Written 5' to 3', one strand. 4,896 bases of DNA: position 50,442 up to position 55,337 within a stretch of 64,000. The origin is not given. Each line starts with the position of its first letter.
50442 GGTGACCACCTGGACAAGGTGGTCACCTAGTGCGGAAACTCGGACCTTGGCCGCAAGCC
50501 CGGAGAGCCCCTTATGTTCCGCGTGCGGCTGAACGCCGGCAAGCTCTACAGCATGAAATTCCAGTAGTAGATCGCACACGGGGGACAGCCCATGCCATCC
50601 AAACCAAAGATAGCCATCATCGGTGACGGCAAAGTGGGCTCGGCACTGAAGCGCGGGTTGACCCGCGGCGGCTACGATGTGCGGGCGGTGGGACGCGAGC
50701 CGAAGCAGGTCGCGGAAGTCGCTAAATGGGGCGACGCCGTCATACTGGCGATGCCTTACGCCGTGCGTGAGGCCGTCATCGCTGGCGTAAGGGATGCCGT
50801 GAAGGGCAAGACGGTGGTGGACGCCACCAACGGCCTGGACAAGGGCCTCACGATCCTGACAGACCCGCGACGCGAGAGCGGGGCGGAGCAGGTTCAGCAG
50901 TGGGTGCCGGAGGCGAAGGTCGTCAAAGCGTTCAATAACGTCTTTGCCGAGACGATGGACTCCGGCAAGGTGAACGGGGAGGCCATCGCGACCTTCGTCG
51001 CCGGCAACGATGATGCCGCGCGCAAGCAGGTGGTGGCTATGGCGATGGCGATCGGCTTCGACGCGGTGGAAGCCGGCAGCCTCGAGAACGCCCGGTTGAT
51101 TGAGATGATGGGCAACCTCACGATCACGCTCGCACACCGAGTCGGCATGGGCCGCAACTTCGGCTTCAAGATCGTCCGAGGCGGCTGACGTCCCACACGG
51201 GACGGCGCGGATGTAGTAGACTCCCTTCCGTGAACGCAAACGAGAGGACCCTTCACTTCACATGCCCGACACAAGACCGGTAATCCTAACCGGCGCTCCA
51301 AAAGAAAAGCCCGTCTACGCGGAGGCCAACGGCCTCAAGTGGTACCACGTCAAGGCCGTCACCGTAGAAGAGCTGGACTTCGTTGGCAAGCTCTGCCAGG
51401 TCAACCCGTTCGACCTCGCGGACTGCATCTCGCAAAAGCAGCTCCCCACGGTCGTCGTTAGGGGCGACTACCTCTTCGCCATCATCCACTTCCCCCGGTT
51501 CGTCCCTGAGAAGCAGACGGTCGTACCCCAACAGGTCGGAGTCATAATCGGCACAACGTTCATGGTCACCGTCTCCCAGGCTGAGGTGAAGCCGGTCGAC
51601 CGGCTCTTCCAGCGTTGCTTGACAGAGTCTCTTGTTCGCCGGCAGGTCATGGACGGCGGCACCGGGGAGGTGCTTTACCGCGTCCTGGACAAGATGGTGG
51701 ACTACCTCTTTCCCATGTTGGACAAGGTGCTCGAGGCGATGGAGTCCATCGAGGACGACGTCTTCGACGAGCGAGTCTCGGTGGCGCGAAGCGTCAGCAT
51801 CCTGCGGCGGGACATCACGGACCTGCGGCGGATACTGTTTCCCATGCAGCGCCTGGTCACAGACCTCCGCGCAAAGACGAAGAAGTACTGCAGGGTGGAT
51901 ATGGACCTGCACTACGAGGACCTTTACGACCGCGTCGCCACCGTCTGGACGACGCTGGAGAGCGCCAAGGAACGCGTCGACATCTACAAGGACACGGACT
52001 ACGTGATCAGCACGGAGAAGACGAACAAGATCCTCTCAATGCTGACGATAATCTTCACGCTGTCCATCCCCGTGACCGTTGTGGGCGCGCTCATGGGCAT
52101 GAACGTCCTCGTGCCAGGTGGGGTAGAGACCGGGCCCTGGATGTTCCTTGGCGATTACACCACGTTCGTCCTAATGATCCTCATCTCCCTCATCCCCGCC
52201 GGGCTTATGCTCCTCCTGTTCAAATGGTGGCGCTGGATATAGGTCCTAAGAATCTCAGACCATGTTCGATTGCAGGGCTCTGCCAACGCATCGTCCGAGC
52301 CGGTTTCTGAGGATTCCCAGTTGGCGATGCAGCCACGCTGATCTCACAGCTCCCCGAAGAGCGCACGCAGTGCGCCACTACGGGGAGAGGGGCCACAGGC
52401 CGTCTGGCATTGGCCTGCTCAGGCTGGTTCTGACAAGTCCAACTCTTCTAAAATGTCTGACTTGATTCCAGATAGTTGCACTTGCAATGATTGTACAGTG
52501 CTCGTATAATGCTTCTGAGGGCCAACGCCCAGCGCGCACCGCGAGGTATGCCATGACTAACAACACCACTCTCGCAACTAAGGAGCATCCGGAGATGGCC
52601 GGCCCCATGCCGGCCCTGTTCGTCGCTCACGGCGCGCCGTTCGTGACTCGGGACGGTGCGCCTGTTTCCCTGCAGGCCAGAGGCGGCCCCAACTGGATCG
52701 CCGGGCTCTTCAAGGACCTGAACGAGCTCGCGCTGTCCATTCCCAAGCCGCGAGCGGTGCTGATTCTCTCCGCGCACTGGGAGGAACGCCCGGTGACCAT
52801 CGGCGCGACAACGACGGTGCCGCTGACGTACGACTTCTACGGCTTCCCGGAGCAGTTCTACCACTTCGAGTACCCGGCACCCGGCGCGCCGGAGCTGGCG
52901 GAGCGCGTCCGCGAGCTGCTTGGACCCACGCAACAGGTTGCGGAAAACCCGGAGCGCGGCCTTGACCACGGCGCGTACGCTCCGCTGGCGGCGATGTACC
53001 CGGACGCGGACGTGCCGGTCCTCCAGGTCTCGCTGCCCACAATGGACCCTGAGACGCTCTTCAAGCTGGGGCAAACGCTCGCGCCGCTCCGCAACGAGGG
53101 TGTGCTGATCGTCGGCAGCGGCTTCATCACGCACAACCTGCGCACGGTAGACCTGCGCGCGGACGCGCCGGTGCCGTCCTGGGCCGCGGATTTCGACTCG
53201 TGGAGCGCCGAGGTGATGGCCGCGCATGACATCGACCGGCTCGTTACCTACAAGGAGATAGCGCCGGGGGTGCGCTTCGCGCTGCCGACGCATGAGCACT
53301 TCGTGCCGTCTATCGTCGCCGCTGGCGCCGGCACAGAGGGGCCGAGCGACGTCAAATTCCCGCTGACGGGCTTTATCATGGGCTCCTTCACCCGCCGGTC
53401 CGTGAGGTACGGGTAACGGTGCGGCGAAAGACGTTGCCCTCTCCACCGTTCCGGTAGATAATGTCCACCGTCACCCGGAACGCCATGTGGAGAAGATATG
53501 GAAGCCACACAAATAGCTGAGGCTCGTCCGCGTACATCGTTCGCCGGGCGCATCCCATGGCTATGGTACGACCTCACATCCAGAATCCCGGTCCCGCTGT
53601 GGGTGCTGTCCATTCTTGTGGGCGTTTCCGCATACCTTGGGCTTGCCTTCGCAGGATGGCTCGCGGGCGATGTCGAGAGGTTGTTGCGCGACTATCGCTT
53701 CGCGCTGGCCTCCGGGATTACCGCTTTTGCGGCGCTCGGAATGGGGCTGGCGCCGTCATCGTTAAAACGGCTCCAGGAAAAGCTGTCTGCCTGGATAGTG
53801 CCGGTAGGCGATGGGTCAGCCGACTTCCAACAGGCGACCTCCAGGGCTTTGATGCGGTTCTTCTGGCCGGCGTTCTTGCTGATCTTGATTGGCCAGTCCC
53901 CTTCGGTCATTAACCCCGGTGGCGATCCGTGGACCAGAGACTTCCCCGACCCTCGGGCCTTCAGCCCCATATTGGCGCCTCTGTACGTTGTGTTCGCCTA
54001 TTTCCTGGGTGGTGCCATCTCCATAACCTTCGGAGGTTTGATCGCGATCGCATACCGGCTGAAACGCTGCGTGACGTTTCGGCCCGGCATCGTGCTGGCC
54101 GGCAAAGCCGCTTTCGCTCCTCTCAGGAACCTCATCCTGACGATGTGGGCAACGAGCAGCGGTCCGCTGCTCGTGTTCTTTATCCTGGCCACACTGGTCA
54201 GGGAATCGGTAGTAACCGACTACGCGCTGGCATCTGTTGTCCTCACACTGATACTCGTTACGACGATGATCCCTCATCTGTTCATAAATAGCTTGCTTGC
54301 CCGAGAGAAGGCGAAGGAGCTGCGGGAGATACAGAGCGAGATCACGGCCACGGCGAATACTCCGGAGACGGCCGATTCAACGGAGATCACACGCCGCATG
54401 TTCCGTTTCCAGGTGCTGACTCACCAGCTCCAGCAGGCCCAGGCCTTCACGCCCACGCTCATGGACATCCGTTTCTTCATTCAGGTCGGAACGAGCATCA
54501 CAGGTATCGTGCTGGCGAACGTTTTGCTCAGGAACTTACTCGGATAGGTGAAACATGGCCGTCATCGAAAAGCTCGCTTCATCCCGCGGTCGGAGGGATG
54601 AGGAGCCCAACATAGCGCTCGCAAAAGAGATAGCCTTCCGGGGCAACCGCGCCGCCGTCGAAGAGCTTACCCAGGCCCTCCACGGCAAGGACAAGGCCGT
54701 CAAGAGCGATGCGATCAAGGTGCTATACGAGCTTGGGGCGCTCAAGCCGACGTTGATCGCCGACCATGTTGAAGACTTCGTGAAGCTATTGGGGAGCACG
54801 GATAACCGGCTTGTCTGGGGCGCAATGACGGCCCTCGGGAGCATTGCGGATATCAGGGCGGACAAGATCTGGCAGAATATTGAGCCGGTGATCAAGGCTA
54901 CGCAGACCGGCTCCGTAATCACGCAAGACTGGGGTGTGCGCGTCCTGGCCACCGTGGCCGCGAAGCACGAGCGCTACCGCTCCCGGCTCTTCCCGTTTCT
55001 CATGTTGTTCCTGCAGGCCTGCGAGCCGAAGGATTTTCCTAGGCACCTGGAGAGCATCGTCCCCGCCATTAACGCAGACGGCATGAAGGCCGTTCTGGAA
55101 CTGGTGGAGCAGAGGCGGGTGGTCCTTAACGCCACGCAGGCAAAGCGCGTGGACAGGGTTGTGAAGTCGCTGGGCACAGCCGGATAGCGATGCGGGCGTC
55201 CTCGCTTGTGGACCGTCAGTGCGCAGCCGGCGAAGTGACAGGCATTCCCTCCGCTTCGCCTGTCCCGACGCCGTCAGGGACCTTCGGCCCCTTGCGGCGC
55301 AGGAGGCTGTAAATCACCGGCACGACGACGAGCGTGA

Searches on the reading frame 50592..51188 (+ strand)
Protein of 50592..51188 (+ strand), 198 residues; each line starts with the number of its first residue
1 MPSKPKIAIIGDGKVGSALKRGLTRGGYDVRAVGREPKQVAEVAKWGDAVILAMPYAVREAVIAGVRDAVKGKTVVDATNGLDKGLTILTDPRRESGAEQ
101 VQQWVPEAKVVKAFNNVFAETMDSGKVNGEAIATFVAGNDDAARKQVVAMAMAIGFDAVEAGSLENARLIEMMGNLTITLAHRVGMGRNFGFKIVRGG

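Call 70: search_protein_families(library=pfam, proteins=[window:50592-51188:+], max_evalue=0.0001)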
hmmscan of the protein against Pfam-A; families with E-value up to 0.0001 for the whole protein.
window:50592-51188:+ (198 aa): 1 family
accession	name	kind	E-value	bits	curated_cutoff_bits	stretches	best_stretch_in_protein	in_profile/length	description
PF03807.23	F420_oxidored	-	2e-10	41.5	21.6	1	6-45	1-42/94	NADP oxidoreductase coenzyme F420-dependent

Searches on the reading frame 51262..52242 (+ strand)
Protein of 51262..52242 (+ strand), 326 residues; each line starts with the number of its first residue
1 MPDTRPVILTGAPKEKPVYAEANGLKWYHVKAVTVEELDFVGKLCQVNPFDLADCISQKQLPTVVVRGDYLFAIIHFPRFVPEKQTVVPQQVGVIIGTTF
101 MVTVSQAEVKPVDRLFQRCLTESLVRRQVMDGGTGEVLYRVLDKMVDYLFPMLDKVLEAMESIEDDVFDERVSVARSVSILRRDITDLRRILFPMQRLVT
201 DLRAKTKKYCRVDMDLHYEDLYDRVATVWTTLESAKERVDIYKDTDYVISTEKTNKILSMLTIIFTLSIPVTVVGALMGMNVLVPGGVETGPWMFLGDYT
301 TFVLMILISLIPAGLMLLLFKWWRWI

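Call 70: search_protein_families(library=pfam, proteins=[window:51262-52242:+], max_evalue=0.0001)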
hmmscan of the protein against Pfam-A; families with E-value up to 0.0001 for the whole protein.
window:51262-52242:+ (326 aa): 1 family
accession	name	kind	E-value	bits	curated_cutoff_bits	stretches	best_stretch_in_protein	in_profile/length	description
PF01544.23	CorA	-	1.5e-45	156.2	27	1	23-322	2-292/292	CorA-like Mg2+ transporter protein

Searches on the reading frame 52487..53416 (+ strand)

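Call 70: search_protein_families(library=pfam, proteins=[window:52487-53416:+], max_evalue=0.0001)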
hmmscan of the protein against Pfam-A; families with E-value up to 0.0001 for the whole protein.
window:52487-53416:+ (309 aa): 1 family
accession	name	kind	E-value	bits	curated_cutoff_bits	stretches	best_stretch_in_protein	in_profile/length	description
PF02900.23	LigB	-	3.9e-29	102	26.3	1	43-284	2-246/269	Catalytic LigB subunit of aromatic ring-opening dioxygenase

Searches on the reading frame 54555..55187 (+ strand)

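Call 70: search_protein_families(library=pfam, proteins=[window:54555-55187:+], max_evalue=0.0001)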
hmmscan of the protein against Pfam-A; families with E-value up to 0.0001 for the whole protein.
window:54555-55187:+ (210 aa): 1 family
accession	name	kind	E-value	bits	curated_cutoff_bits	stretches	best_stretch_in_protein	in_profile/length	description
PF13646.12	HEAT_2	-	3.2e-07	31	27.7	0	13-62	11-60/88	HEAT repeats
